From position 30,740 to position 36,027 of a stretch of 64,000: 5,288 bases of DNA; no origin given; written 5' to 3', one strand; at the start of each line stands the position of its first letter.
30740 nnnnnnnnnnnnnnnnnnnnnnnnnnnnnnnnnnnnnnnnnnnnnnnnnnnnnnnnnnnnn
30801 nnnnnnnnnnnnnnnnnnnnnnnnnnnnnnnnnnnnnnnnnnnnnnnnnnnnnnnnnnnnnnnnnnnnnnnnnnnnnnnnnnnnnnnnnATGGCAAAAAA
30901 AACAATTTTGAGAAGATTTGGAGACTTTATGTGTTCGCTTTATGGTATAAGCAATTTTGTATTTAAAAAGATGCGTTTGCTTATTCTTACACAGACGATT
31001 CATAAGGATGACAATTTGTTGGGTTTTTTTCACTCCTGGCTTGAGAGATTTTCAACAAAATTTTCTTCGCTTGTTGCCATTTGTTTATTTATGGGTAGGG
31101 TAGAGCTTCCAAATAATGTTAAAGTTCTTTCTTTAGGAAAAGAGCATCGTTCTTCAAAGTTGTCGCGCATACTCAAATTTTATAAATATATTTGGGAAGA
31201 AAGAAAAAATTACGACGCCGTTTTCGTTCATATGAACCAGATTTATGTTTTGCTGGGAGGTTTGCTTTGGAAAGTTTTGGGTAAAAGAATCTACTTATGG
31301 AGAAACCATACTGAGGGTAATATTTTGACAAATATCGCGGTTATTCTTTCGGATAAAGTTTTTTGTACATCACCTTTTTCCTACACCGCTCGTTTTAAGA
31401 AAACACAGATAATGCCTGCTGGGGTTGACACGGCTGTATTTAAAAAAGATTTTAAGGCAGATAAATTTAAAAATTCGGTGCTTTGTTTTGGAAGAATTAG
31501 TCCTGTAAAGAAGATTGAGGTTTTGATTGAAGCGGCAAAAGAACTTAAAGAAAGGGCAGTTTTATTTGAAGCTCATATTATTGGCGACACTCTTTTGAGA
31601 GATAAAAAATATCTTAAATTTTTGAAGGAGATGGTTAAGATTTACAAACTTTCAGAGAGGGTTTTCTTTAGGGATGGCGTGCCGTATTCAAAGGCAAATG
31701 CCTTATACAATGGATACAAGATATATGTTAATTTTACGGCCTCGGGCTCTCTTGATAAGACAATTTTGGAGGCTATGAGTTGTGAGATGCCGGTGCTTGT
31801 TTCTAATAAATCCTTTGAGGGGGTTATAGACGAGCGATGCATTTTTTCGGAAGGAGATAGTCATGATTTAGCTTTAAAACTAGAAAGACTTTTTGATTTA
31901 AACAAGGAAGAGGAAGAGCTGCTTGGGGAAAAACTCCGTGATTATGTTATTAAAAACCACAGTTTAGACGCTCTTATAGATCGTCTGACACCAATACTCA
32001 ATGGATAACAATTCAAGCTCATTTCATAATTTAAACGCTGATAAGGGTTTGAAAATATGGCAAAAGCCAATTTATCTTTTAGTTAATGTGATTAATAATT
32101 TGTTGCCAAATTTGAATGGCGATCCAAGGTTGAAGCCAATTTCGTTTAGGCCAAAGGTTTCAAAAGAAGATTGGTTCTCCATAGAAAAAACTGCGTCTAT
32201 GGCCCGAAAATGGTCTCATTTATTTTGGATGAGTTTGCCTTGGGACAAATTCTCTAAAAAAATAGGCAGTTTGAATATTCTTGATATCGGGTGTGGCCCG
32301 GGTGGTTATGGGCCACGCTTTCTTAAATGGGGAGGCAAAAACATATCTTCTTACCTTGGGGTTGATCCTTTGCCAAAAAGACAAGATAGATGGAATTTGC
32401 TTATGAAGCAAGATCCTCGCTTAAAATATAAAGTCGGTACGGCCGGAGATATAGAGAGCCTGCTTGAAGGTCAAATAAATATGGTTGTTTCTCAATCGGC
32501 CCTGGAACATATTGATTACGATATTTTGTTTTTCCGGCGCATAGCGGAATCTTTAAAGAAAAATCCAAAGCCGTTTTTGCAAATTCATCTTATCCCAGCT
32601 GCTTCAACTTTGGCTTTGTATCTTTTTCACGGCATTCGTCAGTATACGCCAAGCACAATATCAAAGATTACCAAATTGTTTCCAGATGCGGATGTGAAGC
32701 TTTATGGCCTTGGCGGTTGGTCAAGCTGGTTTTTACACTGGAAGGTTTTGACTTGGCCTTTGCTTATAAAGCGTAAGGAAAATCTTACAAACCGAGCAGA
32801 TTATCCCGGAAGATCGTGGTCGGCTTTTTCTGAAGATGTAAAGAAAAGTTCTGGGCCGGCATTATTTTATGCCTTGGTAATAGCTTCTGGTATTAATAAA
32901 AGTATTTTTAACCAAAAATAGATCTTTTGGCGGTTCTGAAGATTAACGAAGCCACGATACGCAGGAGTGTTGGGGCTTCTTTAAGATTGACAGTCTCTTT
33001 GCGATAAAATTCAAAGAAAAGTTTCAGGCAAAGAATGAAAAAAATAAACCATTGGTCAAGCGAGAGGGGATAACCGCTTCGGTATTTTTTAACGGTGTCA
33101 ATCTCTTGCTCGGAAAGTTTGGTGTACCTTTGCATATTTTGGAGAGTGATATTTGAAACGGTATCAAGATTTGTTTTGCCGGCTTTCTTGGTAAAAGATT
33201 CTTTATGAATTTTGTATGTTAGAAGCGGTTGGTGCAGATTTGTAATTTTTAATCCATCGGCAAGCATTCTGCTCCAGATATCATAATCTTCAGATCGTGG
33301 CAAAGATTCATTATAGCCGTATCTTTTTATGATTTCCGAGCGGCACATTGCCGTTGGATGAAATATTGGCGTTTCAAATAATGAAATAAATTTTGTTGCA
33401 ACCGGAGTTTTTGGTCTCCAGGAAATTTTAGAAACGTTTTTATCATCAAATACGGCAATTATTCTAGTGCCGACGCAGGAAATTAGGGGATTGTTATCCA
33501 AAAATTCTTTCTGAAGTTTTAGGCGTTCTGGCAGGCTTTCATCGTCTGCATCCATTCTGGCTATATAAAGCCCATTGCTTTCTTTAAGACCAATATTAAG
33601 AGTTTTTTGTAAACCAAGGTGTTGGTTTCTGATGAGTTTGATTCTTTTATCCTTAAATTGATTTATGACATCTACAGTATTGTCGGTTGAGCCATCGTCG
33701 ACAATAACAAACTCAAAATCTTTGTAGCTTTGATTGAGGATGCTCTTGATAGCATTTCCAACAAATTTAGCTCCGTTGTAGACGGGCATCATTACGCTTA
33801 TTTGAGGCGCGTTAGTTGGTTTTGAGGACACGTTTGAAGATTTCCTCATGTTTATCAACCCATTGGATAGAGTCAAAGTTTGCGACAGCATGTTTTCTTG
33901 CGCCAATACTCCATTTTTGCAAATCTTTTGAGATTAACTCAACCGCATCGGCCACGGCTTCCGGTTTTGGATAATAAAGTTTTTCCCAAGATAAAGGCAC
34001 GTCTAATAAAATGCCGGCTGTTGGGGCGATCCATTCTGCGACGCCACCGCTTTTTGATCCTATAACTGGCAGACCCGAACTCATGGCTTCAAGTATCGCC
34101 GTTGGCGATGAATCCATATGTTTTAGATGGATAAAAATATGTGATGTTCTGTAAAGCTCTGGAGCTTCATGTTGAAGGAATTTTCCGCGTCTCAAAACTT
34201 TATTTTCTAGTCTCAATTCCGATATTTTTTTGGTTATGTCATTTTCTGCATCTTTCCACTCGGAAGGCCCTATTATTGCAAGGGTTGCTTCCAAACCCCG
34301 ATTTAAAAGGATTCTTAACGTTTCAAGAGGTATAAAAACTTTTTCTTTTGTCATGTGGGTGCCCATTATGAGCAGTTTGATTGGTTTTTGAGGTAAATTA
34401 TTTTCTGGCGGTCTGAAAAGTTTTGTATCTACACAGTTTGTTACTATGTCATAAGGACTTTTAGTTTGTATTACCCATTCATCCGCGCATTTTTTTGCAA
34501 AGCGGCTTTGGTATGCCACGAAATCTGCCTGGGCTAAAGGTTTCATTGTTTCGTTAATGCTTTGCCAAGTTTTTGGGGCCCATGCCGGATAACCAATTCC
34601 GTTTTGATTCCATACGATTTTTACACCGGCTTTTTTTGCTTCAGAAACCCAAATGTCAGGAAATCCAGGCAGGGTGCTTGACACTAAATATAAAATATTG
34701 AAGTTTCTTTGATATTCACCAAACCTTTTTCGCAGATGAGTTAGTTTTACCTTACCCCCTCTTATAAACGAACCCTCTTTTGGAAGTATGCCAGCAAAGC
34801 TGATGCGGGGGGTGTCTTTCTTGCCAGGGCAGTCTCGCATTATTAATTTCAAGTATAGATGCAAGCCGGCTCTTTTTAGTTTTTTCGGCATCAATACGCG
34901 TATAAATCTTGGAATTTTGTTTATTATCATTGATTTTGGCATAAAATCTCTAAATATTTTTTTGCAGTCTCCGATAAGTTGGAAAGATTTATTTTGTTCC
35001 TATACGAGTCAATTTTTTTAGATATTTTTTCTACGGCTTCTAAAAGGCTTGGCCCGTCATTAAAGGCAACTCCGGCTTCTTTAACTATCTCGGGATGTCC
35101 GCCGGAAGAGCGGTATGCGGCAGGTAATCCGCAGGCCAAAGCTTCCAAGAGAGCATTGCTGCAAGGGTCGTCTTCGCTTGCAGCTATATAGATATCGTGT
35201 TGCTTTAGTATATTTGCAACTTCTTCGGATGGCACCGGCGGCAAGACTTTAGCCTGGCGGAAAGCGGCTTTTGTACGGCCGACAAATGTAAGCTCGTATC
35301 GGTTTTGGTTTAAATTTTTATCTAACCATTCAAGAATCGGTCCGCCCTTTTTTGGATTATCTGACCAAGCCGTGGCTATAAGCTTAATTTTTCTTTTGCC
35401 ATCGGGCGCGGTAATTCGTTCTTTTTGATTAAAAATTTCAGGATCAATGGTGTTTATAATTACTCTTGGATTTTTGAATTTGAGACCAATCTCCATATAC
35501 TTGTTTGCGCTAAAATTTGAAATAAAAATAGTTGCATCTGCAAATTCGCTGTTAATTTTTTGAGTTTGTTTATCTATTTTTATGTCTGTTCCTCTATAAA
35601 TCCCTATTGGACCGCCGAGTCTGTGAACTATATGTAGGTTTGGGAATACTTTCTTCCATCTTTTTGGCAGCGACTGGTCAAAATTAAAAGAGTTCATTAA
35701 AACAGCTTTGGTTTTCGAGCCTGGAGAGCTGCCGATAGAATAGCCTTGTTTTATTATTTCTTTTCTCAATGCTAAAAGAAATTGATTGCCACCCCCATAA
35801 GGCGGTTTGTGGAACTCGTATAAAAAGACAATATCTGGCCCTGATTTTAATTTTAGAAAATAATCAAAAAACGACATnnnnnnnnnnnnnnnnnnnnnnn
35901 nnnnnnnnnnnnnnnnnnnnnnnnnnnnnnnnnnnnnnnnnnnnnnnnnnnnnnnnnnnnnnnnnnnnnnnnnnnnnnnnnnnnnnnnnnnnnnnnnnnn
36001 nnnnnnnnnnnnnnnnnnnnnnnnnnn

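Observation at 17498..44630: A ~27-kb glycan locus encoding an unusually decorated polysaccharide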

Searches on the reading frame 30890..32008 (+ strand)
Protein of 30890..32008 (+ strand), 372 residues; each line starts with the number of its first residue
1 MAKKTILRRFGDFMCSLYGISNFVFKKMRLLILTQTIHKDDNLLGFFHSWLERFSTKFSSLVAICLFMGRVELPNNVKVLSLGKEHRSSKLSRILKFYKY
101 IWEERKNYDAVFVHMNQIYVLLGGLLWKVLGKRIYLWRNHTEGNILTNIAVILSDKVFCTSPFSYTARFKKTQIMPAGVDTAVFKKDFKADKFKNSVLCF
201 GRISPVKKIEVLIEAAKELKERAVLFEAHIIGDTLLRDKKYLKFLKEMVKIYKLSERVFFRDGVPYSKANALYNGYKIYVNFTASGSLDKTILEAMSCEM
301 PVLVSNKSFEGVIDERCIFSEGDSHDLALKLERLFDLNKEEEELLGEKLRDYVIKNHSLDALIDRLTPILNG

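Call 7: search_protein_families(library=pfam, proteins=[window:30890-32008:+], max_evalue=0.001)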
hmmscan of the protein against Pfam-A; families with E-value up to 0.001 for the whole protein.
window:30890-32008:+ (372 aa): 3 families
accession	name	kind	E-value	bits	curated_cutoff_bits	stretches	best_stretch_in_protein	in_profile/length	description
PF00534.26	Glycos_transf_1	-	8.2e-18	65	26.4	1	185-343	6-164/172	Glycosyl transferases group 1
PF13692.12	Glyco_trans_1_4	-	3.7e-16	60.1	27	1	195-335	2-140/142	Glycosyl transferases group 1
PF13524.12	Glyco_trans_1_2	-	1.1e-07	32.4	25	1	212-365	5-141/144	Glycosyl transferase-like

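Call 37: search_protein_families(library=ncbifam, proteins=[window:30890-32008:+], max_evalue=1e-8)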
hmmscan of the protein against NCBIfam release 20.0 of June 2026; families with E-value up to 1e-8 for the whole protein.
window:30890-32008:+ (372 aa): 2 families
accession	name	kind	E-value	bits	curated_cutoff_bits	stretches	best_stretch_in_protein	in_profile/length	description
NF041876.1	EPS_EpsE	equivalog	1.9e-14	53.8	400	1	169-307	185-327/389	exopolysaccharide biosynthesis GT4 family glycosyltransferase EpsE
NF041010.1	glycosy_Agl16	equivalog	3e-09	36.2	575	1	170-341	156-321/352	glycosylation protein Agl16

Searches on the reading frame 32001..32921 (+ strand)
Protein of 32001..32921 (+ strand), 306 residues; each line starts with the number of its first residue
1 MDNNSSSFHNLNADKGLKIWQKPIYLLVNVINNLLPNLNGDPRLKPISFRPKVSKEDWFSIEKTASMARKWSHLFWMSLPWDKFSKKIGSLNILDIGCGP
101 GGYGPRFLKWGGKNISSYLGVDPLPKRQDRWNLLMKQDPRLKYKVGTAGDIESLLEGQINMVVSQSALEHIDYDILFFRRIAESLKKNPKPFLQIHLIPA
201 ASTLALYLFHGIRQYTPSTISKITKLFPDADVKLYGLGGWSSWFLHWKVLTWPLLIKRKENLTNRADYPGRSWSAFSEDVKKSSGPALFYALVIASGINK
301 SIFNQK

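Call 7: search_protein_families(library=pfam, proteins=[window:32001-32921:+], max_evalue=0.001)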
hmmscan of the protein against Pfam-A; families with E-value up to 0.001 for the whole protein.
window:32001-32921:+ (306 aa): 4 families
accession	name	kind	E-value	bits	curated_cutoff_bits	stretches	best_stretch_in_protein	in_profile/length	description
PF13649.12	Methyltransf_25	-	1.2e-07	32.8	27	1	93-187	1-95/97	Methyltransferase domain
PF08241.18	Methyltransf_11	-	1.6e-07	32.3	21.2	1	94-188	1-90/95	Methyltransferase domain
PF13489.12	Methyltransf_23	-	5.1e-06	26.8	27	1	88-199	21-122/164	Methyltransferase domain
PF08242.18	Methyltransf_12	-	0.00047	21.3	30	1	94-188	1-95/98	Methyltransferase domain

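Call 37: search_protein_families(library=ncbifam, proteins=[window:32001-32921:+], max_evalue=1e-8)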
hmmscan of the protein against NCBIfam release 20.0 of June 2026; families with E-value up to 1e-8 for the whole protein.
window:32001-32921:+ (306 aa): 0 families

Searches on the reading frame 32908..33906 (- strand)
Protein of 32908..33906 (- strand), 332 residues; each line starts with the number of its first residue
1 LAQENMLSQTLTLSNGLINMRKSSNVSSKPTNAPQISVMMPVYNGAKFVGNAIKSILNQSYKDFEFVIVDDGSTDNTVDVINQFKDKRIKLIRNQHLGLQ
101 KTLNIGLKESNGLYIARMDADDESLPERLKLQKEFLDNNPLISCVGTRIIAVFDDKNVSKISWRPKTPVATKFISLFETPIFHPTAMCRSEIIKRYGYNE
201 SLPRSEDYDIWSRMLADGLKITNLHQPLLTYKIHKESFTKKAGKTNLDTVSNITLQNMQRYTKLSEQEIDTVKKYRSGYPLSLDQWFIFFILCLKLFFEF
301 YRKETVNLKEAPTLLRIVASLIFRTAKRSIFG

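Call 7: search_protein_families(library=pfam, proteins=[window:32908-33906:-], max_evalue=0.001)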
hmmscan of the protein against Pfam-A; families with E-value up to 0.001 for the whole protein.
window:32908-33906:- (332 aa): 3 families
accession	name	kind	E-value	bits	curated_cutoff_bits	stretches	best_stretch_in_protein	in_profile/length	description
PF00535.33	Glycos_transf_2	-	3e-33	115.6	23.3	1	37-195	1-166/168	Glycosyl transferase family 2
PF13641.12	Glyco_tranf_2_3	-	3.8e-13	50.4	27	1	34-238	1-217/230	Glycosyltransferase like family 2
PF10111.15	Glyco_tranf_2_2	-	9.4e-13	48.7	27.3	1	37-131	1-101/276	Glycosyltransferase like family 2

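Call 10: search_protein_families(library=ncbifam, proteins=[window:32908-33906:-], max_evalue=0.00001)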
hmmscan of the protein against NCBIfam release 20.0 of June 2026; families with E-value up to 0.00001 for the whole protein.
window:32908-33906:- (332 aa): 18 families
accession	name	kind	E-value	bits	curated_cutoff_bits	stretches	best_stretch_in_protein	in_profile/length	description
NF053739.1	GlytfEpsEBac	equivalog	6.8e-42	143.3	450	1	34-257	1-227/265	glycosyltransferase EpsE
NF047683.1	TeichurnBiosyTuaG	equivalog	8.8e-26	91.1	400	1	32-243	4-215/252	teichuronic acid biosynthesis protein TuaG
NF007482.0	PRK10073.1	equivalog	8.7e-21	74.3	423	1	32-128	4-102/334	glycosyltransferase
TIGR03937.1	PgaC_IcaA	equivalog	3.8e-17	62.3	422.3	1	24-121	35-135/407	poly-beta-1,6-N-acetyl-D-glucosamine synthase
NF050050.1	ProtGlycPglI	equivalog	1.4e-16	60.8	500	1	34-130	2-102/306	GalNAc(5)-diNAcBac-PP-undecaprenol beta-1,3-glucosyltransferase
TIGR04017.1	WcaA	equivalog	1.9e-16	60.5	495.75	1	31-216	2-190/279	colanic acid biosynthesis glycosyltransferase WcaA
NF007453.0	PRK10018.1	equivalog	2.2e-16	60.4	382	1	31-215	3-190/280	colanic acid biosynthesis glycosyltransferase WcaA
TIGR03111.1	glyc2_xrt_Gpos1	hypoth_equivalog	2.4e-15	56.3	363.95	1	19-151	34-171/439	TIGR03111 family XrtG-associated glycosyltransferase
NF041875.1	EPS_EpsD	equivalog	2.4e-14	53.5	370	1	36-131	1-99/325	exopolysaccharide biosynthesis glycosyltransferase EpsD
TIGR03965.1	mycofact_glyco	equivalog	3.2e-11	42.8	280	1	10-155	50-197/467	mycofactocin biosynthesis glycosyltransferase MftF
NF038302.1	EPS_HpsE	equivalog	2e-10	40.2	300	1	35-157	2-132/307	hormogonium polysaccharide biosynthesis glycosyltransferase HpsE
TIGR04283.1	glyco_like_mftF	equivalog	3.3e-10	39.9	182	1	36-130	1-90/221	TIGR04283 family arsenosugar biosynthesis glycosyltransferase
NF038299.1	EPS_HpsN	equivalog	4.7e-10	38.9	425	1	34-151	1-121/317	hormogonium polysaccharide biosynthesis glycosyltransferase HpsN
TIGR03469.1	HpnB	hypoth_equivalog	4.2e-09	35.9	379.25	1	18-85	29-96/386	hopene-associated glycosyltransferase HpnB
NF047588.1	GlcsyltransPgfSStrep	equivalog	1.3e-07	31.1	500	1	35-129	2-103/308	glycosyltransferase PgfS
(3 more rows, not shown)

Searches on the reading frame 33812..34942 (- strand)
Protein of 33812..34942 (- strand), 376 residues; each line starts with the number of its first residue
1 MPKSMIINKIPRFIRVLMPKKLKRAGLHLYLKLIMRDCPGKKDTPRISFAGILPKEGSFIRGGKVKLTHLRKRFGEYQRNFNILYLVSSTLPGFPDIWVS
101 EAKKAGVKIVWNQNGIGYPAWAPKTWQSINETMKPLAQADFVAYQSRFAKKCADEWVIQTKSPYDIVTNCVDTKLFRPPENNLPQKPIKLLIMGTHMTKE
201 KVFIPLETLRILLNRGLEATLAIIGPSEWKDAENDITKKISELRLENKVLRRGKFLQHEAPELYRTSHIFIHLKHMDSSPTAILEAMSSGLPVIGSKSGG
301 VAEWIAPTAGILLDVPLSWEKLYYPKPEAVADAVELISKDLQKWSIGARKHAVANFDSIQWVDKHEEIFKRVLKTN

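Call 7: search_protein_families(library=pfam, proteins=[window:33812-34942:-], max_evalue=0.001)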
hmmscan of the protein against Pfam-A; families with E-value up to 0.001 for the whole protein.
window:33812-34942:- (376 aa): 3 families
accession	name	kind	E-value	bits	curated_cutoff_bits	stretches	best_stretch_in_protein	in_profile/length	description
PF00534.26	Glycos_transf_1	-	9e-17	61.6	26.4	1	179-322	7-148/172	Glycosyl transferases group 1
PF13692.12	Glyco_trans_1_4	-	1.3e-13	51.8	27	1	190-314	4-125/142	Glycosyl transferases group 1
PF13524.12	Glyco_trans_1_2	-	2.7e-05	24.6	25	1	218-350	14-125/144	Glycosyl transferase-like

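Call 37: search_protein_families(library=ncbifam, proteins=[window:33812-34942:-], max_evalue=1e-8)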
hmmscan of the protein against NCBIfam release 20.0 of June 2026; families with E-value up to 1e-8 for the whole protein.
window:33812-34942:- (376 aa): 3 families
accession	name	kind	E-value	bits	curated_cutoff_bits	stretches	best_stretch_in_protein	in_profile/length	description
NF041876.1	EPS_EpsE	equivalog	6.4e-17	61.9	400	1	139-358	162-382/389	exopolysaccharide biosynthesis GT4 family glycosyltransferase EpsE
NF038255.1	exopoly_VpsD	equivalog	2.5e-14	53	300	1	157-302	172-318/381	VpsD family glycosyltransferase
TIGR03999.1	thiol_BshA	equivalog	2.1e-11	43.4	273.7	1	137-373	143-374/375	N-acetyl-alpha-D-glucosaminyl L-malate synthase BshA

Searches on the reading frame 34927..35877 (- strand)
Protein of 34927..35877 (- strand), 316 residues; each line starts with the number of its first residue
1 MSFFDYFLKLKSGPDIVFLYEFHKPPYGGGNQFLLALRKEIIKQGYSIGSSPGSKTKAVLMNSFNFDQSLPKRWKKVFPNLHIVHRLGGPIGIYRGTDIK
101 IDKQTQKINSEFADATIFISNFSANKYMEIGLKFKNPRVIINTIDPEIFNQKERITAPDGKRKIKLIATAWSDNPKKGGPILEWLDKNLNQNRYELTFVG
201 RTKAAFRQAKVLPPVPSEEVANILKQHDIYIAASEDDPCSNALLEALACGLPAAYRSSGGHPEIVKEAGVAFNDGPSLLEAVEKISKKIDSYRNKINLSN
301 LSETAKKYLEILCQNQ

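Call 7: search_protein_families(library=pfam, proteins=[window:34927-35877:-], max_evalue=0.001)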
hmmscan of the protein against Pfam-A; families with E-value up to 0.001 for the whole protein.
window:34927-35877:- (316 aa): 3 families
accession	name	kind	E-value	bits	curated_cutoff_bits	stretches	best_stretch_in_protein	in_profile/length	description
PF13692.12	Glyco_trans_1_4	-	4.9e-10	40.3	27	1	193-285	33-139/142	Glycosyl transferases group 1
PF00534.26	Glycos_transf_1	-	1.1e-09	38.5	26.4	1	208-288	74-158/172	Glycosyl transferases group 1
PF13524.12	Glyco_trans_1_2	-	9.3e-05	22.8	25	1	183-285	7-111/144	Glycosyl transferase-like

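Call 37: search_protein_families(library=ncbifam, proteins=[window:34927-35877:-], max_evalue=1e-8)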
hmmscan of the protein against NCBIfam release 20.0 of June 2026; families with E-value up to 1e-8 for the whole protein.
window:34927-35877:- (316 aa): 0 families
